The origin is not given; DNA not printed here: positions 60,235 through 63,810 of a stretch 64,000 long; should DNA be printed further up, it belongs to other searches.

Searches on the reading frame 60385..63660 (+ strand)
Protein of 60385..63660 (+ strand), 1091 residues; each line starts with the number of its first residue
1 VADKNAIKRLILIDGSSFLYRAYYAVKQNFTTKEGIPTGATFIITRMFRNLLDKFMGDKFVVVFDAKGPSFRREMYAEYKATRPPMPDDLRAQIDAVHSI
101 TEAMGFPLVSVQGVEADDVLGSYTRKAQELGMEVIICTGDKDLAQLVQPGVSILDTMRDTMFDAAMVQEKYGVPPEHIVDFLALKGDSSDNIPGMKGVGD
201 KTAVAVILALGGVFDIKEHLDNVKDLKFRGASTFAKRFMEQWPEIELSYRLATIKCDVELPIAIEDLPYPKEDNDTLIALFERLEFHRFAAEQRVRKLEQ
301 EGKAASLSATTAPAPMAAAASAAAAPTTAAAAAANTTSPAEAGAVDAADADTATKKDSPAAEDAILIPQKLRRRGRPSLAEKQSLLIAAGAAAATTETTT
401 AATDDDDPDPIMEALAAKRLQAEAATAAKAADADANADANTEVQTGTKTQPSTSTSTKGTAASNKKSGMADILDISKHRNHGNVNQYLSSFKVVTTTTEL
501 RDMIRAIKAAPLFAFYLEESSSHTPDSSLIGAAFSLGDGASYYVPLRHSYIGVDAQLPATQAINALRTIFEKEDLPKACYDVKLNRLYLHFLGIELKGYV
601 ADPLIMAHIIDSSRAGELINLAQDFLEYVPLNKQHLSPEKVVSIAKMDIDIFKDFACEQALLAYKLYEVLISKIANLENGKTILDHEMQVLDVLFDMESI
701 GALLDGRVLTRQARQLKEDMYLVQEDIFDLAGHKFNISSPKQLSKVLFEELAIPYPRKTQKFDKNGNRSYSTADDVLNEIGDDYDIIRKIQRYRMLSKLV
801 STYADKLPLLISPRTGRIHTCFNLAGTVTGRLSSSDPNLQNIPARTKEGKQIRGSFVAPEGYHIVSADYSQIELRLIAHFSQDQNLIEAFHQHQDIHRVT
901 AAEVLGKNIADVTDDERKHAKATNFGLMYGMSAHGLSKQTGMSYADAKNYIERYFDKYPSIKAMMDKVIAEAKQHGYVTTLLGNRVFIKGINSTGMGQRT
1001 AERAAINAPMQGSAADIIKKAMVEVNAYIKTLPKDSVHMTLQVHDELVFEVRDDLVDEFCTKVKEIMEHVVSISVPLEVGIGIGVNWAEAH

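Call 3: search_protein_families(library=pfam, proteins=[window:60385-63660:+], max_evalue=0.01)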
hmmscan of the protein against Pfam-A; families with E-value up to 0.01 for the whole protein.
window:60385-63660:+ (1091 aa): 5 families
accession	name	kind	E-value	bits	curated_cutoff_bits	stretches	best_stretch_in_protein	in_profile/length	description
PF00476.26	DNA_pol_A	-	2.9e-144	481.2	34.3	1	708-1089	3-381/381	DNA polymerase family A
PF02739.22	5_3_exonuc_N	-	3.7e-55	186.6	34.3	1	9-172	1-164/164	5'-3' exonuclease, N-terminal resolvase-like domain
PF01367.25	5_3_exonuc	-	1.9e-23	83.2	40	1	173-274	1-96/97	5'-3' exonuclease, C-terminal SAM fold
PF01612.26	DNA_pol_A_exo1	-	1.4e-11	44.9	23.6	1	492-668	2-166/173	3'-5' exonuclease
PF22619.2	DNA_polI_exo1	-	0.0002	21.6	27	1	564-623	38-98/140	DNA polymerase I, ribonuclease H-like domain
